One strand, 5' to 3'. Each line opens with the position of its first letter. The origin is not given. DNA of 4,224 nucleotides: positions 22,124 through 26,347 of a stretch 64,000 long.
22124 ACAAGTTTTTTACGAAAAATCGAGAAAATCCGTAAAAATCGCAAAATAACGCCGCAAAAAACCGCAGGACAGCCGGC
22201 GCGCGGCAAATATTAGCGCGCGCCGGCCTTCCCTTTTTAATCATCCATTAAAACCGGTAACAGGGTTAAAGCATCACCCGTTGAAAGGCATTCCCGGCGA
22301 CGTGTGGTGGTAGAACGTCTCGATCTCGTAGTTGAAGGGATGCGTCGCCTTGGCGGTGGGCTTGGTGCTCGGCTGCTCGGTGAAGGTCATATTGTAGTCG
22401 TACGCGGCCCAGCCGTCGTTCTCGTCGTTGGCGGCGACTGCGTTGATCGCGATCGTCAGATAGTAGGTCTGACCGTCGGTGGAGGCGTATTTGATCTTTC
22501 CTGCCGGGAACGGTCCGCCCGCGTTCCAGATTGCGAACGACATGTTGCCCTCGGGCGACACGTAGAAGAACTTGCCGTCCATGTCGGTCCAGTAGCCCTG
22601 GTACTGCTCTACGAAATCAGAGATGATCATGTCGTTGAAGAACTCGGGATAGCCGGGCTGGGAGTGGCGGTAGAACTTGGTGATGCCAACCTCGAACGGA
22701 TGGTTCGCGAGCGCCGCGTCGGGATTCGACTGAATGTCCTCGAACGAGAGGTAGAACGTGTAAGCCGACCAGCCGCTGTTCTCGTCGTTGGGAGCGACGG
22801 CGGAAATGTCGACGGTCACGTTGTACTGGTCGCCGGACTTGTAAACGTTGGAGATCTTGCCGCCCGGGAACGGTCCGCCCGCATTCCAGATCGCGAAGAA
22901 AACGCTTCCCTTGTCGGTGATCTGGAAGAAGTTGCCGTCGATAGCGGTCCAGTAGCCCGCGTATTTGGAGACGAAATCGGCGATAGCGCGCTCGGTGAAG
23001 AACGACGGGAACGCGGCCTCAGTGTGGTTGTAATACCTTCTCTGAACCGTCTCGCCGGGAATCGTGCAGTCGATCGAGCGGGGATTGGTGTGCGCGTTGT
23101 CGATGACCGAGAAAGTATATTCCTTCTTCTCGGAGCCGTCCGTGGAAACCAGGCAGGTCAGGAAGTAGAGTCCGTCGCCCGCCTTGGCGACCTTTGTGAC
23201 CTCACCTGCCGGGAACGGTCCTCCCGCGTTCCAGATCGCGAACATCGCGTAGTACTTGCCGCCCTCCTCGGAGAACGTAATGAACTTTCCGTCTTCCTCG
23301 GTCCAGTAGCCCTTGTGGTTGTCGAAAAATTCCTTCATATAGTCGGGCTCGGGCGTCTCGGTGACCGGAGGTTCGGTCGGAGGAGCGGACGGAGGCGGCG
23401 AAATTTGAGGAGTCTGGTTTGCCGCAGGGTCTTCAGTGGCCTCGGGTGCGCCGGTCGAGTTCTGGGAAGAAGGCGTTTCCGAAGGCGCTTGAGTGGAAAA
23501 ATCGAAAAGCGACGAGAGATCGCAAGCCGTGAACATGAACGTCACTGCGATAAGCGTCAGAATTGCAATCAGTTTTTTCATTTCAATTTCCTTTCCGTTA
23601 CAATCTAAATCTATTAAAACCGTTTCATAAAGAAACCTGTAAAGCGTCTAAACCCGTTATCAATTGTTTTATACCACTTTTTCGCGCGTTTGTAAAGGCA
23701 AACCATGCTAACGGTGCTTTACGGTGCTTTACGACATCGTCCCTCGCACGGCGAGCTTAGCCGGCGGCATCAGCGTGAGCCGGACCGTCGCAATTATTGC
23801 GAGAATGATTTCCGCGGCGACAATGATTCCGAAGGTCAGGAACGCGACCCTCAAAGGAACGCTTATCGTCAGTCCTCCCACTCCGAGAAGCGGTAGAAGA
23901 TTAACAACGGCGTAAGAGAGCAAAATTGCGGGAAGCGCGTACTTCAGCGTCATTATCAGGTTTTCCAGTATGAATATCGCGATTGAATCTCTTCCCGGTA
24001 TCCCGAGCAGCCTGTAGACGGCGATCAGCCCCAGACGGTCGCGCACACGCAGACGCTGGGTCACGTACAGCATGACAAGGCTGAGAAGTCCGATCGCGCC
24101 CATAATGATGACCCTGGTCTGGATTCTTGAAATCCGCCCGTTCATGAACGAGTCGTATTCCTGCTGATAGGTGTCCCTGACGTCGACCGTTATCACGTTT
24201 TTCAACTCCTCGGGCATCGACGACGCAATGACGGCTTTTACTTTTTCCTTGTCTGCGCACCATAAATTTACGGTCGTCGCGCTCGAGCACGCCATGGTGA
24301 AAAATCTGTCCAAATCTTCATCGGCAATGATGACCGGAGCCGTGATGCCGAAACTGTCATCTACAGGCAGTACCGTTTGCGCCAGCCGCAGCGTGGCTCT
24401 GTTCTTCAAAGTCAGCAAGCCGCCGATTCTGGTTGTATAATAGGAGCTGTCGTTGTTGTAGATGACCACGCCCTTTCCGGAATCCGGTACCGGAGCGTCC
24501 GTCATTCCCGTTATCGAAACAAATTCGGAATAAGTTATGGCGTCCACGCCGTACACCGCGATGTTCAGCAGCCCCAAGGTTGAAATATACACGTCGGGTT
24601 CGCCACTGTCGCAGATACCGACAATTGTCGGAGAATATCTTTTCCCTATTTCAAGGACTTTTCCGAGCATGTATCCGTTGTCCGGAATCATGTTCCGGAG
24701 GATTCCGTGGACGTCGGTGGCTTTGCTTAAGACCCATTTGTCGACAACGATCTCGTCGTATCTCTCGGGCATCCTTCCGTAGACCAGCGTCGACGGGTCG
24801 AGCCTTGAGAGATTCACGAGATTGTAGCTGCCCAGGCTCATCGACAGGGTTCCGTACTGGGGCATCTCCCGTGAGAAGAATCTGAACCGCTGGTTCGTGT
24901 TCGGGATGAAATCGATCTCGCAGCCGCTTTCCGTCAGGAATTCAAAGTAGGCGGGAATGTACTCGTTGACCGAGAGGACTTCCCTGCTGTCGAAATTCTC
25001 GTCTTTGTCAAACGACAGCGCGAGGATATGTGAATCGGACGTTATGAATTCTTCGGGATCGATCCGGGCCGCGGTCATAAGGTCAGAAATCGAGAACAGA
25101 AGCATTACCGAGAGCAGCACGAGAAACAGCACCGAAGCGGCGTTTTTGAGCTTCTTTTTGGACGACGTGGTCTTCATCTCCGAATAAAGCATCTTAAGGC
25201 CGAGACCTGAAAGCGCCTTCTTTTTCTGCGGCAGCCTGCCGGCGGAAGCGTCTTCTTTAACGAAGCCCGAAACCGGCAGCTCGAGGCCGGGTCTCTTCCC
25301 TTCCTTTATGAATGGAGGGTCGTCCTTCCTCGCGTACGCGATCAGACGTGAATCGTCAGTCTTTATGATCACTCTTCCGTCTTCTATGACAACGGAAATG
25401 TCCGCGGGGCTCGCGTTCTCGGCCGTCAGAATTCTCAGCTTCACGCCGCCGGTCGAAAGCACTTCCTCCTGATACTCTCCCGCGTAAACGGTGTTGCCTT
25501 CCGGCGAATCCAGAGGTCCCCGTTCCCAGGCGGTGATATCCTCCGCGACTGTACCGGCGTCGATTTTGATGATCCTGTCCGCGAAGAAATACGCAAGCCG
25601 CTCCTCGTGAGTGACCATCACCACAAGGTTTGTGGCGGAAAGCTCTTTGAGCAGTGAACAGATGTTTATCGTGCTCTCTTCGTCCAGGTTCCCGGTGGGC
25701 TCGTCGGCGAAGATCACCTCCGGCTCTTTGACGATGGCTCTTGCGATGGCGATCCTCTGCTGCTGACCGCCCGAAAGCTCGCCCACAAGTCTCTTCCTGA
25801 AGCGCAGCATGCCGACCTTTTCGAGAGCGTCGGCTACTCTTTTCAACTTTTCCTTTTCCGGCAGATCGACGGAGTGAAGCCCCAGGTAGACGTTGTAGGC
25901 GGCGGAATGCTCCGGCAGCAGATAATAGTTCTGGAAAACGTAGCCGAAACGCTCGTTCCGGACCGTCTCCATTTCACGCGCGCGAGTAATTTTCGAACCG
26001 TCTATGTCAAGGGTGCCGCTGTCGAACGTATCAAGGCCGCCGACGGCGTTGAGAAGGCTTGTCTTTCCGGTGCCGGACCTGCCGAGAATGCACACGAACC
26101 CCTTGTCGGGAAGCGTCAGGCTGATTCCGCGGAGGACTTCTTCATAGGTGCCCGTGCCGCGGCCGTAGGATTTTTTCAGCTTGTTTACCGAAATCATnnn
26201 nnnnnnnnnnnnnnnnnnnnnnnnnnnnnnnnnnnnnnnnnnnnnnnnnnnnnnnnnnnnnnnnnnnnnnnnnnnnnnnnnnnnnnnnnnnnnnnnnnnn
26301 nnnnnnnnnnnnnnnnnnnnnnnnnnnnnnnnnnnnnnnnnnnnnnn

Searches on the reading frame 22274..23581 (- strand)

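Call 51: search_protein_families(library=pfam, proteins=[window:22274-23581:-], max_evalue=0.00001)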
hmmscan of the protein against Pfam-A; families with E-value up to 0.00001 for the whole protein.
window:22274-23581:- (435 aa): 1 family
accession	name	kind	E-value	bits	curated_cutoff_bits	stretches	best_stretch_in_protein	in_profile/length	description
PF16151.10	DUF4859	-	5.4e-07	30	22.6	0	206-257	59-110/120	Domain of unknown function (DUF4859)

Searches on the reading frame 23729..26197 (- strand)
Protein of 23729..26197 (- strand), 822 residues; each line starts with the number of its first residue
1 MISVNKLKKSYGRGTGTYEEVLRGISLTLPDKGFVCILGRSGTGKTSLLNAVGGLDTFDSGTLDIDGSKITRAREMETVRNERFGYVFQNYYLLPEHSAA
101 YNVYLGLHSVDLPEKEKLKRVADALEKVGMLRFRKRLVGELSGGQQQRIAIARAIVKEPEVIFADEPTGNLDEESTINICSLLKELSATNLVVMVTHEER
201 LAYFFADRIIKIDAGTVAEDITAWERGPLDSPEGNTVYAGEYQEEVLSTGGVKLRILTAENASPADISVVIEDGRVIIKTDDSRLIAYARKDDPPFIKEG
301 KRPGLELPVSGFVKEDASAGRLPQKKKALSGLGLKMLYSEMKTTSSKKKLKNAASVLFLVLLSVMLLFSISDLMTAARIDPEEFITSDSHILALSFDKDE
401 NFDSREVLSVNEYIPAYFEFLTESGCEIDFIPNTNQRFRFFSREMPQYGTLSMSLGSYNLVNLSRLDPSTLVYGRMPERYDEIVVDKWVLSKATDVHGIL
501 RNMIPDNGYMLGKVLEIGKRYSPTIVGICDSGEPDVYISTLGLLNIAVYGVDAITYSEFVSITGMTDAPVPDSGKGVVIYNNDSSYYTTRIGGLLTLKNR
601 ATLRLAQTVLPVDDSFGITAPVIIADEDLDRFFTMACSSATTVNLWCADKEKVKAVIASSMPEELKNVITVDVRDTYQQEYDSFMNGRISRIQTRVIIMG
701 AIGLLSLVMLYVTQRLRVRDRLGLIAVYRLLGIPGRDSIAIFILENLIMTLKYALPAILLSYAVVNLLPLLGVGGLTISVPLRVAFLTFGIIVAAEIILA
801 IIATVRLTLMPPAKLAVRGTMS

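Call 51: search_protein_families(library=pfam, proteins=[window:23729-26197:-], max_evalue=0.00001)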
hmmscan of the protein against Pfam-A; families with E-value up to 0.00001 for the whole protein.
window:23729-26197:- (822 aa): 2 families
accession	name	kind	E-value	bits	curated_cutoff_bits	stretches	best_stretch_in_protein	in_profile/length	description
PF00005.33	ABC_tran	-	5.3e-31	108.5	25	1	22-168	1-136/137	ABC transporter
PF02687.27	FtsX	-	1e-06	29.2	25.5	1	697-810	2-118/120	FtsX-like permease C-terminal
